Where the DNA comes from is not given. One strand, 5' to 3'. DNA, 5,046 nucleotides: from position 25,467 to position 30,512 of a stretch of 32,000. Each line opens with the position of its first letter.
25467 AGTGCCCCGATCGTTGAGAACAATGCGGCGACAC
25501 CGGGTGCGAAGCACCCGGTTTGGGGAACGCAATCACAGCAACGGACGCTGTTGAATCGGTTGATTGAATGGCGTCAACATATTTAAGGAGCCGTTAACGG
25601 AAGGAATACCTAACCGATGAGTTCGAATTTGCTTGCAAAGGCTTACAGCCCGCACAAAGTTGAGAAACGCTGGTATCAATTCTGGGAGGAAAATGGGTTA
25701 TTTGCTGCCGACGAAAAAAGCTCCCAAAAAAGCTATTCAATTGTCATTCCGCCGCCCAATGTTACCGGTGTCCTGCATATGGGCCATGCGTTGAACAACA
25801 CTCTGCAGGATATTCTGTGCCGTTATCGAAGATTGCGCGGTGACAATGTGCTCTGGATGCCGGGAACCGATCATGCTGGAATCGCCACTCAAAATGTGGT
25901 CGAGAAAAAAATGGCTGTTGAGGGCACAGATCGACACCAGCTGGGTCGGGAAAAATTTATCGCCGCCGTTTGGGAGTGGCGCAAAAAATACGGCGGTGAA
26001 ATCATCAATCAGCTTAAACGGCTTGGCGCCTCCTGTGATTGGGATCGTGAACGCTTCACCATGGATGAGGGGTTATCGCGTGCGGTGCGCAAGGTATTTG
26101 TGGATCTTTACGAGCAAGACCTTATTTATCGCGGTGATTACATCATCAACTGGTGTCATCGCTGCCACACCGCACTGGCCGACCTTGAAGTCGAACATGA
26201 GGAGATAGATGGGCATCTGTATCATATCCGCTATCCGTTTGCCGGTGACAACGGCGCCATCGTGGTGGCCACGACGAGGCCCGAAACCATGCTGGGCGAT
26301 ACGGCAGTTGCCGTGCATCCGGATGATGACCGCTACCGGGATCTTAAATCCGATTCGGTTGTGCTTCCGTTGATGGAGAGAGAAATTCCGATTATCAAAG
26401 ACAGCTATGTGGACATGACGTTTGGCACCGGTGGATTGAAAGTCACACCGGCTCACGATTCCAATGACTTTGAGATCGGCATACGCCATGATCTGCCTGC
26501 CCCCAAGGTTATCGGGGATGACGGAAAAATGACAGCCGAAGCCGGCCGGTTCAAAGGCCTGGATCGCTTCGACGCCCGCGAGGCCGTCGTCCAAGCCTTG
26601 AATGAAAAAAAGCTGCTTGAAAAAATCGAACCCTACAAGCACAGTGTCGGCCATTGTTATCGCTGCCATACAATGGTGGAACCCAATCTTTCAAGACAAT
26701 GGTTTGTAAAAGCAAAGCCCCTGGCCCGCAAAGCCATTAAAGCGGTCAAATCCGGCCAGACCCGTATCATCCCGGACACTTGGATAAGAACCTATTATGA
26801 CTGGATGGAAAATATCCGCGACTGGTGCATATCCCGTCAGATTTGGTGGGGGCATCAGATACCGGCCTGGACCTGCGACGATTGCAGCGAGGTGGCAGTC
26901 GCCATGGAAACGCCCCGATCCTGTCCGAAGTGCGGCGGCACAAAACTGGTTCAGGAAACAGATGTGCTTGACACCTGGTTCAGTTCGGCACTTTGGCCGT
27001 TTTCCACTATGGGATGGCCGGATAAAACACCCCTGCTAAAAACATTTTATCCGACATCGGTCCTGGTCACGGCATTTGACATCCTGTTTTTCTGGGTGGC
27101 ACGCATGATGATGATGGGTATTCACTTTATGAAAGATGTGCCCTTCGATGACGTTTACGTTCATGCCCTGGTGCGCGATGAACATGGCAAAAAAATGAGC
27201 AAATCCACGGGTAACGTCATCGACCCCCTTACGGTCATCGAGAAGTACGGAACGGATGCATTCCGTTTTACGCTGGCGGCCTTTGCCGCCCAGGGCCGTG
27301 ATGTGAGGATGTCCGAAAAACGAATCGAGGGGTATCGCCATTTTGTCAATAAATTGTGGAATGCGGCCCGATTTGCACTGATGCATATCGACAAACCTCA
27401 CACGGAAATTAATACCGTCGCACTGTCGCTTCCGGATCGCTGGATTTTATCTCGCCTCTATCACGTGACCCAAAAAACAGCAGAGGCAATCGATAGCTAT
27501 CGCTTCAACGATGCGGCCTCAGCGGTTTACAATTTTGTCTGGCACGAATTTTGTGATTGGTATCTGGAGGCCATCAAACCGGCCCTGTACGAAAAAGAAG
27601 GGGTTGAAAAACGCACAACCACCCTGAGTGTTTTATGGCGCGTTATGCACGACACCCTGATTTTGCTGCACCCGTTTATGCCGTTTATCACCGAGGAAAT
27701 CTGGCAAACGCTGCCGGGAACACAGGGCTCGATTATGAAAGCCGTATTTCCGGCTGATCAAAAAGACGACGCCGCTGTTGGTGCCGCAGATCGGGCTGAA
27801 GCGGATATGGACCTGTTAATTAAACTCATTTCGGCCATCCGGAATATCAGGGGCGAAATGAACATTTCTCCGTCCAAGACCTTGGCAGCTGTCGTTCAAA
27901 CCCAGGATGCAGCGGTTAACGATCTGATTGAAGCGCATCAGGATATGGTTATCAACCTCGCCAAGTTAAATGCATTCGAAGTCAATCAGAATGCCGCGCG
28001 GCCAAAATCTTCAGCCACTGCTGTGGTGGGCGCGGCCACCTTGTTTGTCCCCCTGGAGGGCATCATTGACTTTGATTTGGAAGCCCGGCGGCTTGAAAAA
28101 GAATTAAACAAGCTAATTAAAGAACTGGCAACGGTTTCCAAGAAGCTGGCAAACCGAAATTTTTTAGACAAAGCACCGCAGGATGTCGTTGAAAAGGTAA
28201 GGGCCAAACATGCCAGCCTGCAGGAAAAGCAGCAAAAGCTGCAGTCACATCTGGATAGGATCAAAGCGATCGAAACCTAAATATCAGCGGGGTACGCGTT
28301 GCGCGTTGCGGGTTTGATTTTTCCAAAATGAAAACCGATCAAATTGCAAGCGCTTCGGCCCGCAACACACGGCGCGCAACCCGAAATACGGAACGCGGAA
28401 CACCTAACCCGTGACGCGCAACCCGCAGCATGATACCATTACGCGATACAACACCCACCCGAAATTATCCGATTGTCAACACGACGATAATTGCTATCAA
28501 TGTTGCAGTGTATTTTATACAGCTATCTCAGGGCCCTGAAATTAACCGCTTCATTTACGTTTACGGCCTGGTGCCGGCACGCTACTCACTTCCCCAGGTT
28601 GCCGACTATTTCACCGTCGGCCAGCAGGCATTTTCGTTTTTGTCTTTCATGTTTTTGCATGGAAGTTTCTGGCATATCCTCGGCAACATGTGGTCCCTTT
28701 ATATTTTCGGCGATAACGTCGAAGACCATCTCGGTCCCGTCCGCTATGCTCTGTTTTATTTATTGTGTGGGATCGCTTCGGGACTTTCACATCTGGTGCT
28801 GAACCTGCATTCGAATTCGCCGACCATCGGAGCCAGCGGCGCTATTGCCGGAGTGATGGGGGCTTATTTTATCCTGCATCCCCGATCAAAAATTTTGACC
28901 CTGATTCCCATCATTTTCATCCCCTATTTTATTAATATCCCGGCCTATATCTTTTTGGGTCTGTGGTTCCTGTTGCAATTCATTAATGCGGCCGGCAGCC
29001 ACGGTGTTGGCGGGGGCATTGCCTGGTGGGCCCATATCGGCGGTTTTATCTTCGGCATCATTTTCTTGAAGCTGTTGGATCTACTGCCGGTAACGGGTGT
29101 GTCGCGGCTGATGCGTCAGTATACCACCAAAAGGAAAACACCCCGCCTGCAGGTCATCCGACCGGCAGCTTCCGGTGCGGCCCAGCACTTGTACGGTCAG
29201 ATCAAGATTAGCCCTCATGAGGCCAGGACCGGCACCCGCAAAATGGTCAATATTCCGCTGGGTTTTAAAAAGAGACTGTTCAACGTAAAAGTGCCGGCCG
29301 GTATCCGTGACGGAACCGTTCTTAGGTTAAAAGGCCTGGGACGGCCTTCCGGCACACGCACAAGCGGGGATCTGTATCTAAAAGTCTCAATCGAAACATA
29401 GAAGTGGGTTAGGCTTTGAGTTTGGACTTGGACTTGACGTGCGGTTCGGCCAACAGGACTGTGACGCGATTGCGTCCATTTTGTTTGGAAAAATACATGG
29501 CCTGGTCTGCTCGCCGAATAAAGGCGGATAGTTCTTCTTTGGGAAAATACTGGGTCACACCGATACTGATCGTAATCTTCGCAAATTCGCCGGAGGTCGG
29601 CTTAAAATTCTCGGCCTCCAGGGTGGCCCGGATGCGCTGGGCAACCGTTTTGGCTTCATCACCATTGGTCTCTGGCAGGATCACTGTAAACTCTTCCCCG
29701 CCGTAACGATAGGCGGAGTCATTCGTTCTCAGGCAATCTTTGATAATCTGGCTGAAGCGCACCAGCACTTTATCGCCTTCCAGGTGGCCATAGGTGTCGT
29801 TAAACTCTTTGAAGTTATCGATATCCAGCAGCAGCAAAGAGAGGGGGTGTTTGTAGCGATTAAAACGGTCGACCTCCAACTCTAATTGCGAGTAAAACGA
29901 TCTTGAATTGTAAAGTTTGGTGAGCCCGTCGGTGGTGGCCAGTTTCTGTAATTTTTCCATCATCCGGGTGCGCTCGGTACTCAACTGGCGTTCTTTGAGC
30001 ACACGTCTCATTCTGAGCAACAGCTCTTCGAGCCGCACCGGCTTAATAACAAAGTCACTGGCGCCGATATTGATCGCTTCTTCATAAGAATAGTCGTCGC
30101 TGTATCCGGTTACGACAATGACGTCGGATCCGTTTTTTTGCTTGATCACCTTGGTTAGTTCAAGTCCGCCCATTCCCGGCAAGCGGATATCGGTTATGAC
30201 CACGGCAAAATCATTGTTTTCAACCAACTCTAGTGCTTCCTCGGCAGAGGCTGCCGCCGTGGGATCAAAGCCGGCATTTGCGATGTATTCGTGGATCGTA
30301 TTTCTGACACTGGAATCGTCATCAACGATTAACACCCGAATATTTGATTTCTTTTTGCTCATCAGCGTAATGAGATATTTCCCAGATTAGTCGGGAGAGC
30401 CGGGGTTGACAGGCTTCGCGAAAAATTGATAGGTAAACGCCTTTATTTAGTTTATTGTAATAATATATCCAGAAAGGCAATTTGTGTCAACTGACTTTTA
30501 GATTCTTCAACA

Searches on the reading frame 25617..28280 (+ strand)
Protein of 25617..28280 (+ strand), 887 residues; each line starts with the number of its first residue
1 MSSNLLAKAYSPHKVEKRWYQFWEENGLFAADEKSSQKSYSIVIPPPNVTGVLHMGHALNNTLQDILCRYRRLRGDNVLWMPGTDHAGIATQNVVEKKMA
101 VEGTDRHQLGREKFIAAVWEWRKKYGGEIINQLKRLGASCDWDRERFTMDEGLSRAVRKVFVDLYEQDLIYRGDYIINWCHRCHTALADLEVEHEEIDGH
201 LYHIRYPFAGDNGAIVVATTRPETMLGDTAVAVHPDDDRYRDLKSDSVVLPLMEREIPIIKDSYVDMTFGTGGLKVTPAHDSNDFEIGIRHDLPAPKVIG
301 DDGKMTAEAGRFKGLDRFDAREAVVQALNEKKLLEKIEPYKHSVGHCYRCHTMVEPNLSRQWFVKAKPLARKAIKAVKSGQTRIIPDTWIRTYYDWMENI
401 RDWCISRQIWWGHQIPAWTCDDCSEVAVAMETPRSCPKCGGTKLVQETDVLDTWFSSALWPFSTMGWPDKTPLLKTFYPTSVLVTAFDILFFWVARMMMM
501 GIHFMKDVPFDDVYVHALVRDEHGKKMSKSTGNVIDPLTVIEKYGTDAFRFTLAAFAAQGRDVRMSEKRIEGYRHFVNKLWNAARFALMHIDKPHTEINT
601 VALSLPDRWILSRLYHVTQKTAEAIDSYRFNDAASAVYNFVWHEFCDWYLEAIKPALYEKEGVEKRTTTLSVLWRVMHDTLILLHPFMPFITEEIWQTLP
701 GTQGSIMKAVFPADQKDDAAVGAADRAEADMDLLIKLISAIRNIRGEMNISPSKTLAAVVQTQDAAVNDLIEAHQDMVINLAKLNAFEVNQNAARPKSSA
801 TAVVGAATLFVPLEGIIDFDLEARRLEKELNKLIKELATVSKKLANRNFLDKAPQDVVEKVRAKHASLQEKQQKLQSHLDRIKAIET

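Call 6: search_protein_families(library=pfam, proteins=[window:25617-28280:+], max_evalue=0.001)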
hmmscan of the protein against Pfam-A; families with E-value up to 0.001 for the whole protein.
window:25617-28280:+ (887 aa): 6 families
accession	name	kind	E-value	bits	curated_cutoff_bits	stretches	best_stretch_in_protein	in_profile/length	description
PF00133.28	tRNA-synt_1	-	1.5e-146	488.9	22.7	1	19-566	2-414/414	tRNA synthetases class I (I, L, M and V)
PF08264.19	Anticodon_1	-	1e-47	162.1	25.1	1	607-758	1-146/148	Anticodon-binding domain of tRNA ligase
PF09334.17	tRNA-synt_1g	-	1.2e-23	84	20.1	2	47-193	8-136/391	tRNA synthetases class I (M)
PF10458.14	Val_tRNA-synt_C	-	6.4e-19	68.4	25.9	1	818-883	1-66/66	Valyl tRNA synthetase tRNA binding arm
PF13603.12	tRNA-synt_1_2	-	3.9e-10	39.9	25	1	247-304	88-145/185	Leucyl-tRNA synthetase, editing domain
PF01406.26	tRNA-synt_1e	-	0.00054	19.9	27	0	506-555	233-282/301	tRNA synthetases class I (C) catalytic domain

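Call 21: list_cluster_members(proteins=[window:25617-28277:+, window:2912-4426:-, window:5604-7085:-, window:7914-9020:-, window:9294-17204:+, window:17254-18093:+, window:18500-19837:-, window:19980-20969:-, window:23171-23911:-, window:29409-30359:-])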
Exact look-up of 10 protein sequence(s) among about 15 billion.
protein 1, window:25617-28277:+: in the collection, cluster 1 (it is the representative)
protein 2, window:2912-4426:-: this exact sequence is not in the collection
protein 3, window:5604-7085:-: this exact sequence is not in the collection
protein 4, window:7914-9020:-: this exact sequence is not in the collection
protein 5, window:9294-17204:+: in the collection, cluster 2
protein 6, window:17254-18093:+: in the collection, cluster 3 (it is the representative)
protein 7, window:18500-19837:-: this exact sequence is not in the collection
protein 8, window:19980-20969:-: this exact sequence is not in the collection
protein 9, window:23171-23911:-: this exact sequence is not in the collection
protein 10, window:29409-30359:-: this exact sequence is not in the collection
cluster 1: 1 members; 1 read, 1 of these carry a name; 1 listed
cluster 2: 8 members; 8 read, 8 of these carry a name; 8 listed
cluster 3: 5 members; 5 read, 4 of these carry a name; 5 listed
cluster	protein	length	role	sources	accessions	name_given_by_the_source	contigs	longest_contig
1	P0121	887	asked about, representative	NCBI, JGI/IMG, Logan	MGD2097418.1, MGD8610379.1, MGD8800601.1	MAG: valine--tRNA ligase [Desulfobacterales bacterium] | valyl-tRNA synthetase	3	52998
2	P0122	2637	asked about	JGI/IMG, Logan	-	acyl transferase domain-containing protein/NAD(P)H-dependent flavin oxidoreductase YrpB ...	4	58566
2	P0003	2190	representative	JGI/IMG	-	acyl transferase domain-containing protein/NADP-dependent 3-hydroxy acid dehydrogenase ...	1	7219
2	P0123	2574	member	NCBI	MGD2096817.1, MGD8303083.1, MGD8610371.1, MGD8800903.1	MAG: SDR family NAD(P)-dependent oxidoreductase [Desulfobacterales bacterium]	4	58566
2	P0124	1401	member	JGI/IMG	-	malonyl CoA-acyl carrier protein transacylase/NADP-dependent 3-hydroxy acid dehydrogenase ...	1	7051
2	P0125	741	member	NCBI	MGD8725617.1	MAG: SDR family NAD(P)-dependent oxidoreductase, partial [Desulfobacterales bacterium]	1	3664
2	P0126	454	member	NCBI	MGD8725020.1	MAG: acyl transferase, partial [Desulfobacterales bacterium]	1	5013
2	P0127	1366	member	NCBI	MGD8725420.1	MAG: beta-ketoacyl synthase N-terminal-like domain-containing protein, partial ...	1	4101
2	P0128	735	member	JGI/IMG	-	NADP-dependent 3-hydroxy acid dehydrogenase YdfG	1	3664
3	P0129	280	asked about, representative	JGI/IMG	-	phosphopantetheinyl transferase (holo-ACP synthase)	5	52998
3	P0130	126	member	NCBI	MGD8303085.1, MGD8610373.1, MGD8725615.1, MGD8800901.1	MAG: 4'-phosphopantetheinyl transferase superfamily protein [Desulfobacterales bacterium]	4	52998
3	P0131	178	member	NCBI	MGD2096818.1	MAG: hypothetical protein PVG35_04510, partial [Desulfobacterales bacterium]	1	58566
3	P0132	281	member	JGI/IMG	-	phosphopantetheinyl transferase (holo-ACP synthase)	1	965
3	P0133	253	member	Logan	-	-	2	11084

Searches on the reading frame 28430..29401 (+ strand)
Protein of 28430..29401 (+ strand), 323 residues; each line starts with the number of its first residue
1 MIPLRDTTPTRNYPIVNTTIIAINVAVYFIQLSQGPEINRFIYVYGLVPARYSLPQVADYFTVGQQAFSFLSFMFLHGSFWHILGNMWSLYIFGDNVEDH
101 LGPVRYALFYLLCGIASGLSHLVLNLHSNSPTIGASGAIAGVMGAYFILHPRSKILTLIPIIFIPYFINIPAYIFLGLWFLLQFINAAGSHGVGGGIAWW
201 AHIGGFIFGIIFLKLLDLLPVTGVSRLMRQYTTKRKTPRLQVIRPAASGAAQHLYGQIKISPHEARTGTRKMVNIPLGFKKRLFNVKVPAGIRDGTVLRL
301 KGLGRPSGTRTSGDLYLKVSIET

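Call 6: search_protein_families(library=pfam, proteins=[window:28430-29401:+], max_evalue=0.001)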
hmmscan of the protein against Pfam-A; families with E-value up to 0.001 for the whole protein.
window:28430-29401:+ (323 aa): 2 families
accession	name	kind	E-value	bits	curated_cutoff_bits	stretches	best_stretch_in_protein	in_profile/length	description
PF01694.28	Rhomboid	-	1.6e-33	116.4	22.6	1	65-213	2-137/143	Rhomboid domain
PF01556.23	DnaJ_C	-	5.2e-09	36.8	26.6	1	253-322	84-150/152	DnaJ C terminal domain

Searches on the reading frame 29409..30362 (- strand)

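Call 6: search_protein_families(library=pfam, proteins=[window:29409-30362:-], max_evalue=0.001)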
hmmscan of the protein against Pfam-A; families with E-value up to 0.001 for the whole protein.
window:29409-30362:- (317 aa): 5 families
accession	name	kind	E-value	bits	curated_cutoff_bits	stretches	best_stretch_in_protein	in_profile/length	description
PF00990.26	GGDEF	-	5.2e-49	166.5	23.8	1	142-299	1-161/161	Diguanylate cyclase, GGDEF domain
PF00072.30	Response_reg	-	5.5e-27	94.6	30.2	1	10-117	1-109/111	Response regulator receiver domain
PF23198.2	PDE8A_N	-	7.7e-05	23.1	29.6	1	4-85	6-89/147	PDE8A-like, N-terminal domain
PF22335.1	Cas10-Cmr2_palm2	-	0.00013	22.5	27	1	220-301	57-133/133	Cas10/Cmr2, second palm domain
PF24898.2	GGDEF_GdpP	-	0.00052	20.7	30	0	179-303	1-119/126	Cyclic-di-AMP phosphodiesterase GdpP-like, GGDEF domain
